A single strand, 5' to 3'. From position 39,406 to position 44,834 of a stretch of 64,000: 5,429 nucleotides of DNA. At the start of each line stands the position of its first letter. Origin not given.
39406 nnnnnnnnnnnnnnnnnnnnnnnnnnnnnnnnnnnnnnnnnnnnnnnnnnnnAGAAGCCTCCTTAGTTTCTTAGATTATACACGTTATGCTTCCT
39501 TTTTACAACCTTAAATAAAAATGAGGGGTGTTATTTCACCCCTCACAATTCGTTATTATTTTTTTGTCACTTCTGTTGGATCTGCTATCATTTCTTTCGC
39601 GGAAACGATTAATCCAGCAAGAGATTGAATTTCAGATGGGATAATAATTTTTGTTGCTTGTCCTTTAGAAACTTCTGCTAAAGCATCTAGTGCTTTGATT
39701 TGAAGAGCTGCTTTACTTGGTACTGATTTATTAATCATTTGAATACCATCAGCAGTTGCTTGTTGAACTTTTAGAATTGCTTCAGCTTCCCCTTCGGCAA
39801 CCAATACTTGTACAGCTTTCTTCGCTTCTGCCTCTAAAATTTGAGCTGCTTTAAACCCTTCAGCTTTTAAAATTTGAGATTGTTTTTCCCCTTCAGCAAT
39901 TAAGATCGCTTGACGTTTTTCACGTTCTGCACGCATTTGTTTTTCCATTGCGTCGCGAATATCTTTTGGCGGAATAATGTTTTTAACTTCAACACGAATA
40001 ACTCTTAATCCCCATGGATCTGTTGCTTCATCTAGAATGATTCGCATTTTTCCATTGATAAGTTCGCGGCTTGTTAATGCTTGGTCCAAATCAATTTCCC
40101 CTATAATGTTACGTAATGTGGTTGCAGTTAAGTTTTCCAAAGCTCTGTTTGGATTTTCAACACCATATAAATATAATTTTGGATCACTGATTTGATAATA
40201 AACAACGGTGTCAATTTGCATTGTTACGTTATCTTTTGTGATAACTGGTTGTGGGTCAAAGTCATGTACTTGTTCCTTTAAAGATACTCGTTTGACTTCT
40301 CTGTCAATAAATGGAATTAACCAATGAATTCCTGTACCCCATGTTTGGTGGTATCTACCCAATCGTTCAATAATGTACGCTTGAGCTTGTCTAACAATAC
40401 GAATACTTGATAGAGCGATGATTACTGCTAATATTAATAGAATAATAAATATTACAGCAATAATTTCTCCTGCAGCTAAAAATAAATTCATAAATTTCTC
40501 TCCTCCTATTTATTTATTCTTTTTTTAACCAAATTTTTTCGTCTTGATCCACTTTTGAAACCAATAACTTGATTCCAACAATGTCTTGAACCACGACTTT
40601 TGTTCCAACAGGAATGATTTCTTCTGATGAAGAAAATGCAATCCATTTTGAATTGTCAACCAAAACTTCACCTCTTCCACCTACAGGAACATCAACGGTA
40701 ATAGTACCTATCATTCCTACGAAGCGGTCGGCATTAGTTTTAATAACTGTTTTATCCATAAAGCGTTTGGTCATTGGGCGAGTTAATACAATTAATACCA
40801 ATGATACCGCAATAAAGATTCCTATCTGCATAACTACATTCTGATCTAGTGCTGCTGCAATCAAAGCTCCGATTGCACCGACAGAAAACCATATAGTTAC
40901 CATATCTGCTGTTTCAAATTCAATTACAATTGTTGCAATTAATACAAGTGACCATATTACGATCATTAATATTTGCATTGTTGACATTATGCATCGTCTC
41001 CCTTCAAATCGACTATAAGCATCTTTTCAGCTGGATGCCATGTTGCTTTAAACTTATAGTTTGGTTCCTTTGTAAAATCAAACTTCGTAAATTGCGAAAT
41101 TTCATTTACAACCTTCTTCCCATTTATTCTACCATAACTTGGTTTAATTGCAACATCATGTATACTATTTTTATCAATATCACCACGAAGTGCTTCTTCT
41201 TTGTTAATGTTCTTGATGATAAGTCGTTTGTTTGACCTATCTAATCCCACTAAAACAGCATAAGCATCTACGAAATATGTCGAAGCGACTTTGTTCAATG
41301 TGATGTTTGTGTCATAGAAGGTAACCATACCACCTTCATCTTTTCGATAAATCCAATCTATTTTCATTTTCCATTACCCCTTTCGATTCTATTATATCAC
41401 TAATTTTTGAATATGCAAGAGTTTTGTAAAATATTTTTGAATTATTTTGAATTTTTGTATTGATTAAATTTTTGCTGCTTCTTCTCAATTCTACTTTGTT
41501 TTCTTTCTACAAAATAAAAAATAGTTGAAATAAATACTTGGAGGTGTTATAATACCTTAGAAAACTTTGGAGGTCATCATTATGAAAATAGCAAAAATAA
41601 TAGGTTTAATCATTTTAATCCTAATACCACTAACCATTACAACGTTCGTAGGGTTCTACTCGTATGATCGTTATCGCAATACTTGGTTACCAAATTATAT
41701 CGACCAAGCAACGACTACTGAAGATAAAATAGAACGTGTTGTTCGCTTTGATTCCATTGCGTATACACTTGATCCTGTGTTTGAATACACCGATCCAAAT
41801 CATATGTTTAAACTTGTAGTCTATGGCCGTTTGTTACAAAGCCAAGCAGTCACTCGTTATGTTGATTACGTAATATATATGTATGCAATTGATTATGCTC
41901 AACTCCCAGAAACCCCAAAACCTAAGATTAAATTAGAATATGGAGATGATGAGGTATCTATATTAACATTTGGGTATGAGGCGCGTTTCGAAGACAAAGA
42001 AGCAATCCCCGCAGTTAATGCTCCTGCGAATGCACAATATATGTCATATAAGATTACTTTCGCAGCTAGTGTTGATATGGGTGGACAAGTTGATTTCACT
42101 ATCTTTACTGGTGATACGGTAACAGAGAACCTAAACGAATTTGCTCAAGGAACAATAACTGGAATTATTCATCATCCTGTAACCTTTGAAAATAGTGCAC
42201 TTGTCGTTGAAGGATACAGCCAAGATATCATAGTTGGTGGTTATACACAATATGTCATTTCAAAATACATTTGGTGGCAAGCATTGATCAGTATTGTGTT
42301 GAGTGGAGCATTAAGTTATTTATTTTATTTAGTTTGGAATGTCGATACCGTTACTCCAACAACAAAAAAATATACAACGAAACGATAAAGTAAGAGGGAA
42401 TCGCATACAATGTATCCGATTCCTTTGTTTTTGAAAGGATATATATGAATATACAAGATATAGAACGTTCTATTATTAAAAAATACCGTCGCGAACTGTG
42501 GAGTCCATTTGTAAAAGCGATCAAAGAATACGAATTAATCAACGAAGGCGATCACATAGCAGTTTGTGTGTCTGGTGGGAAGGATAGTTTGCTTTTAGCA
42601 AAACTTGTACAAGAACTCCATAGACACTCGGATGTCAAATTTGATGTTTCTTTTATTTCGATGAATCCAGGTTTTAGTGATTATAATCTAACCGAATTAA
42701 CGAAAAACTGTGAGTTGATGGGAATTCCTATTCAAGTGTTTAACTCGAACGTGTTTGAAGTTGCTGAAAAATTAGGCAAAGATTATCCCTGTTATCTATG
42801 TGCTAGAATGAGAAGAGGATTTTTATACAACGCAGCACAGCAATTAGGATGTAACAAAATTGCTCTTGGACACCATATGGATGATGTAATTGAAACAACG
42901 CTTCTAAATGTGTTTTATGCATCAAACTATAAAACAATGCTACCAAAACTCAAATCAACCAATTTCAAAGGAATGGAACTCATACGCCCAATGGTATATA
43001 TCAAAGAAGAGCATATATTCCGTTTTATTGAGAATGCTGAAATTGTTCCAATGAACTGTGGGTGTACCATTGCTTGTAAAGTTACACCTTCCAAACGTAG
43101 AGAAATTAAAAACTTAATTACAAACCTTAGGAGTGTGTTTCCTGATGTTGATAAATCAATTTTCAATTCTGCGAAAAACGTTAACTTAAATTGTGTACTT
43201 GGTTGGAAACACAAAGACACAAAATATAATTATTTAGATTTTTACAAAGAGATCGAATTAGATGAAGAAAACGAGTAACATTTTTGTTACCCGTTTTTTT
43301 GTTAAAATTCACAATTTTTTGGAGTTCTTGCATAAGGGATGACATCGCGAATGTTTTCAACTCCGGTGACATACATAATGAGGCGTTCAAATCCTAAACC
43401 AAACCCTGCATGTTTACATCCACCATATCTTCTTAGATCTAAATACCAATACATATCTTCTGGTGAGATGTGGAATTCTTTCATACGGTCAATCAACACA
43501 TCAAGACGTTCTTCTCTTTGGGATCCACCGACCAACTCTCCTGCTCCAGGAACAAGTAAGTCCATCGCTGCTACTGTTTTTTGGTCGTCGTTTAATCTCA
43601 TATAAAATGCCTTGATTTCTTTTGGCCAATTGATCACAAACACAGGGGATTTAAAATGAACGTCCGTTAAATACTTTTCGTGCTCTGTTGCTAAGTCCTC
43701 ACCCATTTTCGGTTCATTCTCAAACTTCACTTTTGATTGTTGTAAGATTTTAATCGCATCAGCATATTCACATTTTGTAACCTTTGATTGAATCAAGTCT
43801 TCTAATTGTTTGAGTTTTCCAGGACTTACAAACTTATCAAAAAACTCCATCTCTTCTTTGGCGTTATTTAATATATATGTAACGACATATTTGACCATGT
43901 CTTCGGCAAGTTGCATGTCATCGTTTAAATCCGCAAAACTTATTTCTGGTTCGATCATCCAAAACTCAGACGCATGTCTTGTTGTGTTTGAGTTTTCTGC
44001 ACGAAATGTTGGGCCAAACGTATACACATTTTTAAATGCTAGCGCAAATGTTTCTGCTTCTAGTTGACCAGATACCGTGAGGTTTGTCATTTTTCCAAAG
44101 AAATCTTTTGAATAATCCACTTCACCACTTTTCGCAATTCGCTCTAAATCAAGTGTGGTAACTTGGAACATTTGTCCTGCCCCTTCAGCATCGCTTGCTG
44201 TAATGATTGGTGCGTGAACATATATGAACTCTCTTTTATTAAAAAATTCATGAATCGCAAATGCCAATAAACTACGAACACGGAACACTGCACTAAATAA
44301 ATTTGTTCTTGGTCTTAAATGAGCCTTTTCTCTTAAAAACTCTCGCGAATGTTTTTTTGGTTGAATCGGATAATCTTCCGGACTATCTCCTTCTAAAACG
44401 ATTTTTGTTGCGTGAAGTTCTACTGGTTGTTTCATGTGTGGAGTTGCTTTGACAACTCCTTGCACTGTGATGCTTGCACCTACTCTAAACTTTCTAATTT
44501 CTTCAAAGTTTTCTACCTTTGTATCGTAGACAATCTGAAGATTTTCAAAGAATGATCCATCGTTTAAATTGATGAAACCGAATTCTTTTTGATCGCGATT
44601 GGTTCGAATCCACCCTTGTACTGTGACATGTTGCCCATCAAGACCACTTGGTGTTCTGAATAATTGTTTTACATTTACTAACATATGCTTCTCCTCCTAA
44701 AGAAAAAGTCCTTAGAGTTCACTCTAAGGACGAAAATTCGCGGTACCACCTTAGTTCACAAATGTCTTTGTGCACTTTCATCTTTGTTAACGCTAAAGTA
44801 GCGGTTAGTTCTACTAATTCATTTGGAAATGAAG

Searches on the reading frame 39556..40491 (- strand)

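Call 58: search_protein_families(library=pfam, proteins=[window:39556-40491:-], max_evalue=0.00001)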
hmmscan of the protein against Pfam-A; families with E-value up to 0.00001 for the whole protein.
window:39556-40491:- (311 aa): 1 family
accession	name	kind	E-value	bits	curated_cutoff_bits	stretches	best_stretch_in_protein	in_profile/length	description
PF01145.31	Band_7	-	7.7e-43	147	23.6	1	32-203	2-176/176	SPFH domain / Band 7 family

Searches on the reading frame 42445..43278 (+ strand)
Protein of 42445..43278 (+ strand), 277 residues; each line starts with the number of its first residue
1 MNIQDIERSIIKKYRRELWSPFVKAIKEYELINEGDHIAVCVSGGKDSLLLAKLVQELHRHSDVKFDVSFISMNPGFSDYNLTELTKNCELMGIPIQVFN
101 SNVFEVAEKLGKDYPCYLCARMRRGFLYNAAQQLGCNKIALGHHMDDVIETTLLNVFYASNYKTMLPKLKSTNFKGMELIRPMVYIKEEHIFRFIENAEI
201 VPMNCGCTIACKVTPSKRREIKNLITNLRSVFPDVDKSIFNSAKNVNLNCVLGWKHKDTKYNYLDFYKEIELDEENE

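Call 58: search_protein_families(library=pfam, proteins=[window:42445-43278:+], max_evalue=0.00001)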
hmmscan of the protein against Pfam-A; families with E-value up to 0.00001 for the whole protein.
window:42445-43278:+ (277 aa): 1 family
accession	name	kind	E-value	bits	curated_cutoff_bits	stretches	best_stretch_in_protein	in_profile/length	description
PF01171.26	ATP_bind_3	-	1.2e-17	64.7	27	1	38-200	2-161/182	PP-loop family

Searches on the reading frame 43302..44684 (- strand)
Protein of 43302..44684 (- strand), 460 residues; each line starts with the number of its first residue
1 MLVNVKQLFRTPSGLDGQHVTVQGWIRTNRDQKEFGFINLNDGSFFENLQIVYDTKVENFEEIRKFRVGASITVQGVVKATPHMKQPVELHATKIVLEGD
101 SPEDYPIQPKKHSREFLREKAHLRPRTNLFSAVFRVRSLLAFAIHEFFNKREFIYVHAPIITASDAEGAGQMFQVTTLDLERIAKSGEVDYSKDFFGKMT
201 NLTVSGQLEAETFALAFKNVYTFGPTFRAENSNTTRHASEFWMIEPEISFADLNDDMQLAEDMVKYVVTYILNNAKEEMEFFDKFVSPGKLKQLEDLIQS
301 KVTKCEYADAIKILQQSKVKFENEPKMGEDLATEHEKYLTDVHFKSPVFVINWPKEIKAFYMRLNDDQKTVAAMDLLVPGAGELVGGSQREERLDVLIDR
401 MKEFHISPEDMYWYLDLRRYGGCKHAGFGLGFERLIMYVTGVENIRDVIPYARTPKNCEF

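Call 58: search_protein_families(library=pfam, proteins=[window:43302-44684:-], max_evalue=0.00001)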
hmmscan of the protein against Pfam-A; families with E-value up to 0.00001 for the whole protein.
window:43302-44684:- (460 aa): 2 families
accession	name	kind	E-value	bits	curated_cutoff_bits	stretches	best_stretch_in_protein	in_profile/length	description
PF00152.25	tRNA-synt_2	-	1.8e-63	214.9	25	1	115-454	3-307/308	tRNA synthetases class II (D, K and N)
PF01336.31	tRNA_anti-codon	-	5.4e-12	45.9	27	1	20-96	1-73/75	OB-fold nucleic acid binding domain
